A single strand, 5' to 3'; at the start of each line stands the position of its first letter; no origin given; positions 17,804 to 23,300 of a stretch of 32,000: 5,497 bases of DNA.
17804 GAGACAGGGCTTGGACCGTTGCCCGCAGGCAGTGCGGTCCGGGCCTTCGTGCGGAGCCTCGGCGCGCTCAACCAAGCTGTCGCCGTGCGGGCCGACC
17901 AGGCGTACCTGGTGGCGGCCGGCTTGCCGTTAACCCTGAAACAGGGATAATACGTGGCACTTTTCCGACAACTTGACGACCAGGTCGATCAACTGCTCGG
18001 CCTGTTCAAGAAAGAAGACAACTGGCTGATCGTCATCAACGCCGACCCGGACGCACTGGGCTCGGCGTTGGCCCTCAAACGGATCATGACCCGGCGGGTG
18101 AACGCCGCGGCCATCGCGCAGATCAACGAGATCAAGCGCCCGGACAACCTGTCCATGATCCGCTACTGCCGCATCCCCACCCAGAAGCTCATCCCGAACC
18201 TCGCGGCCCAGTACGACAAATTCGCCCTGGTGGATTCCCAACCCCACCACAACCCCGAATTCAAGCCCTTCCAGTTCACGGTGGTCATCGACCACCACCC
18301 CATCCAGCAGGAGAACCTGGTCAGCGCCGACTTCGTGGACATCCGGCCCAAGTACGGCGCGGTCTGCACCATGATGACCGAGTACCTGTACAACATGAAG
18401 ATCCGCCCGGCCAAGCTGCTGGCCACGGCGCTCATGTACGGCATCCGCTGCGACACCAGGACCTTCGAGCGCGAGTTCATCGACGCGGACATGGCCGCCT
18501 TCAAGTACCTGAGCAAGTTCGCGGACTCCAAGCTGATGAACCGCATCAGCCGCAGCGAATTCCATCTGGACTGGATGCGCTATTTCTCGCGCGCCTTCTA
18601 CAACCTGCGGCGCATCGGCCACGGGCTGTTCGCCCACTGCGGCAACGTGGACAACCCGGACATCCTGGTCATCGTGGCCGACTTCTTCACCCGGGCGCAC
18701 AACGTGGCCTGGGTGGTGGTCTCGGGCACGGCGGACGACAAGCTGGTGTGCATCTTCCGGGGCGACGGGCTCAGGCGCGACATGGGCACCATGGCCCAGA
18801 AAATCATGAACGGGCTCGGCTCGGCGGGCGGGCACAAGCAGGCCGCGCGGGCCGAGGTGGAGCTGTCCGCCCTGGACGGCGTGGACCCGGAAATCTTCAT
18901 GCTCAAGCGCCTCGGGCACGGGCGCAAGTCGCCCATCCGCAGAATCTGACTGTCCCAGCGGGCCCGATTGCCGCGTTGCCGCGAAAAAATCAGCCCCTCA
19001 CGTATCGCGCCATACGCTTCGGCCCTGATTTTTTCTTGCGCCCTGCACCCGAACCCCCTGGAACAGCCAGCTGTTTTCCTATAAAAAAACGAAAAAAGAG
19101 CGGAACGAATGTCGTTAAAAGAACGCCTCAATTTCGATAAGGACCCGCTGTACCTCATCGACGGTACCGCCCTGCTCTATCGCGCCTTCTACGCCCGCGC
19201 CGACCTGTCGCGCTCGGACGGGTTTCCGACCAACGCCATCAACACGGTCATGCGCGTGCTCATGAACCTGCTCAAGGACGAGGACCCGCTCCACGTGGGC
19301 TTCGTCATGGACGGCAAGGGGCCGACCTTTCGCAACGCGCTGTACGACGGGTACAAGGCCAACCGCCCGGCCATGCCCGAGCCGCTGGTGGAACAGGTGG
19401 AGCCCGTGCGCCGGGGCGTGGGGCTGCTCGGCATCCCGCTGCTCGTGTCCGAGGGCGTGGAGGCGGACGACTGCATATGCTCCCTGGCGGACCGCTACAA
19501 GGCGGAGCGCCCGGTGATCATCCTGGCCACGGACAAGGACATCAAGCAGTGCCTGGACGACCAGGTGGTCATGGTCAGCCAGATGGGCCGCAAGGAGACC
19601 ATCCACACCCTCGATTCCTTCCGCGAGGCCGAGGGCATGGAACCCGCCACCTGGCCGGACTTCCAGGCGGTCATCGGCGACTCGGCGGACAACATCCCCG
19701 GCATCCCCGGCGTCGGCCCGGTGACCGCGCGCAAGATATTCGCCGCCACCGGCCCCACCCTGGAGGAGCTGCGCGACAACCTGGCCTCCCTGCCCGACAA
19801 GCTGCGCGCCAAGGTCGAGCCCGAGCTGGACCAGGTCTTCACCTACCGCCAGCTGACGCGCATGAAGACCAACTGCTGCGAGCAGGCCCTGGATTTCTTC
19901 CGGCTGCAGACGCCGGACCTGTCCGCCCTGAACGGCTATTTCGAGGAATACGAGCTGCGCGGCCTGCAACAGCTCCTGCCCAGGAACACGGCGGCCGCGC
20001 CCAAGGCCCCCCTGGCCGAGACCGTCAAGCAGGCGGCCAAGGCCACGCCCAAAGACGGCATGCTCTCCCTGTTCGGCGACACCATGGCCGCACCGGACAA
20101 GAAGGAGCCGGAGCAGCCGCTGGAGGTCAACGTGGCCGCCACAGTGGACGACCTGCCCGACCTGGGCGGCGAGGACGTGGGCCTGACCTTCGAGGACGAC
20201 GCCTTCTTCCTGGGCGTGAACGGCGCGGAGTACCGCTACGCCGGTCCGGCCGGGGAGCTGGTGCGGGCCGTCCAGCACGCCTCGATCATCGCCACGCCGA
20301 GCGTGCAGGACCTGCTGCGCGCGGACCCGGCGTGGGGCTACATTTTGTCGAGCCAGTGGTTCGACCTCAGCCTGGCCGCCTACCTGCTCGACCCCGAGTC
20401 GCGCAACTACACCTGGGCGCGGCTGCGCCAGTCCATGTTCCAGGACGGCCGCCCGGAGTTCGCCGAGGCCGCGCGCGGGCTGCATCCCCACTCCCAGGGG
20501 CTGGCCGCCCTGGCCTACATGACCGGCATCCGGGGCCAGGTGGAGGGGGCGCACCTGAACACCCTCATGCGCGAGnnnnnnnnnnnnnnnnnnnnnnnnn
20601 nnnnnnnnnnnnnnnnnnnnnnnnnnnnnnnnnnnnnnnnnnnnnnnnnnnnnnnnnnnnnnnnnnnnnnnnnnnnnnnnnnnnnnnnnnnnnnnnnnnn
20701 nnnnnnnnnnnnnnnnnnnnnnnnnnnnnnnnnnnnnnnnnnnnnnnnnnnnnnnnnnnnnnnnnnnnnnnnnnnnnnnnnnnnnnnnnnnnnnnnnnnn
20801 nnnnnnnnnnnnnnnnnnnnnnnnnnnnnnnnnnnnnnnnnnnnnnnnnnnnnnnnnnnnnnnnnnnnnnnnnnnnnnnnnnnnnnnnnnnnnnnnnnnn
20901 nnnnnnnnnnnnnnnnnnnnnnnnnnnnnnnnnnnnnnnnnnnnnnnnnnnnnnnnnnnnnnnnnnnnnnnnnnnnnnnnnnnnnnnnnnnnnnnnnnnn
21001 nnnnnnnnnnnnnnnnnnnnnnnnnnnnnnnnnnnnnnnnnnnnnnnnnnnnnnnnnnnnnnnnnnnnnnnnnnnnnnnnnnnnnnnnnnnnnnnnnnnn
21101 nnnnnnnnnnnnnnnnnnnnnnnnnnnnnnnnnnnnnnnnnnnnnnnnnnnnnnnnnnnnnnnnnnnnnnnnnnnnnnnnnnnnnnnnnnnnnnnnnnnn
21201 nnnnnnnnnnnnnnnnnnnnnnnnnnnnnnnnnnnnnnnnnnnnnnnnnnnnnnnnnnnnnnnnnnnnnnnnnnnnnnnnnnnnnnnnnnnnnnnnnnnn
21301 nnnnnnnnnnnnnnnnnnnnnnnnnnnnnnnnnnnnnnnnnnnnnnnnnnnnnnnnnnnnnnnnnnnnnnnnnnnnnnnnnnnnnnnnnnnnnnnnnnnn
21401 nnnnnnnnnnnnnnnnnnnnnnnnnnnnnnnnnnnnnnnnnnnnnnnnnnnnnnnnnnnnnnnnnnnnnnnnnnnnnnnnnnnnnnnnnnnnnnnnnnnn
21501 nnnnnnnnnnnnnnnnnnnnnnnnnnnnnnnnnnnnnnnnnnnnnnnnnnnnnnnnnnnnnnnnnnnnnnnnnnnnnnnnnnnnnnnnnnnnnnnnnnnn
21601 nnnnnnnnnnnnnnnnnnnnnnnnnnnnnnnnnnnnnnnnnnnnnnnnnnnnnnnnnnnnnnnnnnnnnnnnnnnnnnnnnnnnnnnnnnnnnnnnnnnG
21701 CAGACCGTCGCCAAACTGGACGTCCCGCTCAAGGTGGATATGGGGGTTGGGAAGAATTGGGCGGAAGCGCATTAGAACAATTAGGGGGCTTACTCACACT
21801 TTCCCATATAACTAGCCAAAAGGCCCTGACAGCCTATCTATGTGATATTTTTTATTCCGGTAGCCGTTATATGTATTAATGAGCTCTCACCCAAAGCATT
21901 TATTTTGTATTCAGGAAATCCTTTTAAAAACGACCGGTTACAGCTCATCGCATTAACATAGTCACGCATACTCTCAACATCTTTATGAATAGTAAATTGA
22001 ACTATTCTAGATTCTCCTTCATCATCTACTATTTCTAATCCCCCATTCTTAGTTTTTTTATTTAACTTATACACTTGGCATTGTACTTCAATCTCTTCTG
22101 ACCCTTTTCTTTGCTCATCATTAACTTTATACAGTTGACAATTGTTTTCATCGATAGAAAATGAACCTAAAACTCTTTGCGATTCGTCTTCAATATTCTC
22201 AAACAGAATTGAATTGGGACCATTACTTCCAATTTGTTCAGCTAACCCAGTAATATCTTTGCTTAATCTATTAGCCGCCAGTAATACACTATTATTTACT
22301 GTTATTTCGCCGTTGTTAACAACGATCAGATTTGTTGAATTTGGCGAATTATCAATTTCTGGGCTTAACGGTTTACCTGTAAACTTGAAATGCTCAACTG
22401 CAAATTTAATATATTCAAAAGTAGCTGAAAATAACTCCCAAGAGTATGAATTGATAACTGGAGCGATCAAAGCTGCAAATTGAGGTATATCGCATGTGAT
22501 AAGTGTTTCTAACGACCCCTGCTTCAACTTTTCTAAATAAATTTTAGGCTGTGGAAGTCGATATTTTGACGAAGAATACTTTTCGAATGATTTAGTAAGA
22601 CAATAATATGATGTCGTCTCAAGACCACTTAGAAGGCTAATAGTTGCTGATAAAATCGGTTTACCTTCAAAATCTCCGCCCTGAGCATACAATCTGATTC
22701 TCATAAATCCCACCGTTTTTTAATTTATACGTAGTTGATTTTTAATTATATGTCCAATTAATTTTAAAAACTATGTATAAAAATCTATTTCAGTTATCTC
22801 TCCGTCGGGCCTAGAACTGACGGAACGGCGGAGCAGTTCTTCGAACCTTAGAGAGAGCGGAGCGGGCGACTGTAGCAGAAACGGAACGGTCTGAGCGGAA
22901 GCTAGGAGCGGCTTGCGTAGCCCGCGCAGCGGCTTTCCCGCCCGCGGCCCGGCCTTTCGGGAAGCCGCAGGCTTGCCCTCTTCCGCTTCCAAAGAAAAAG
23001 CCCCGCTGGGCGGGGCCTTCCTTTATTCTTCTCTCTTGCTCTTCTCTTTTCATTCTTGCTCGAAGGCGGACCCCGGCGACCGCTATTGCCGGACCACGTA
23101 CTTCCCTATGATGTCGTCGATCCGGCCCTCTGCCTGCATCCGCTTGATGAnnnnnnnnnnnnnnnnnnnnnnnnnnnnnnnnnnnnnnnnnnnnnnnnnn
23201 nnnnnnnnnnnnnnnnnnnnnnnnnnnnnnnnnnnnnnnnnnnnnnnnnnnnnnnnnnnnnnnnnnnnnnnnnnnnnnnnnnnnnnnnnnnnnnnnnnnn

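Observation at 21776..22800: Compositionally foreign 1-kb islet with a single orphan ORF immediately after polA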

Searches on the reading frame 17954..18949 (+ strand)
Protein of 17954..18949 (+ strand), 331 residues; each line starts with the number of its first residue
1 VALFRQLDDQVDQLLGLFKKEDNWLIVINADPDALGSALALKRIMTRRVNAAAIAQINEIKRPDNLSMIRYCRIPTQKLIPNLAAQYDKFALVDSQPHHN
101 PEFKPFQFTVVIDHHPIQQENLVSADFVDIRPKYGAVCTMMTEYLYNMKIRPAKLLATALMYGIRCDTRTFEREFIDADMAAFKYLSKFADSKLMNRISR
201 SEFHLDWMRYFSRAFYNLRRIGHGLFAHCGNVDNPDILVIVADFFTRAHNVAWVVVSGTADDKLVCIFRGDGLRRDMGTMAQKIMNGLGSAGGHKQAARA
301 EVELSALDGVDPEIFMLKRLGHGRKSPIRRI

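Call 88: search_protein_families(library=pfam, proteins=[window:17954-18949:+], max_evalue=0.00001)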
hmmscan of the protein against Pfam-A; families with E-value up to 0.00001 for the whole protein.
window:17954-18949:+ (331 aa): 1 family
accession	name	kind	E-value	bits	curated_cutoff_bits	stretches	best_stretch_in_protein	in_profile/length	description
PF01368.27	DHH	-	4.8e-10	40.2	28.1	1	29-164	9-125/125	DHH family, N-terminal domain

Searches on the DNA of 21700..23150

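Call 77: search_rna_families(source=window, start=21700, end=23150, threshold=evalue, max_evalue=1)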
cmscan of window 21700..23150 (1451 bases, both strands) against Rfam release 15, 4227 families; matches with E-value up to 1: 3.
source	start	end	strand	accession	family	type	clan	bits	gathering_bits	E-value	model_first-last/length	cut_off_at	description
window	22617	22686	-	RF01895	mir-193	Gene; miRNA;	-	25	55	0.0072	1-76/76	no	mir-193 microRNA precursor family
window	22991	23094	-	RF01408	sraL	Gene; sRNA;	-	18.2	39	0.23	1-142/142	no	sraL Hfq binding RNA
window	22997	23107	-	RF00195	RsmY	Gene; sRNA;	CL00106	17.5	57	0.14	1-121/121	no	RsmY RNA family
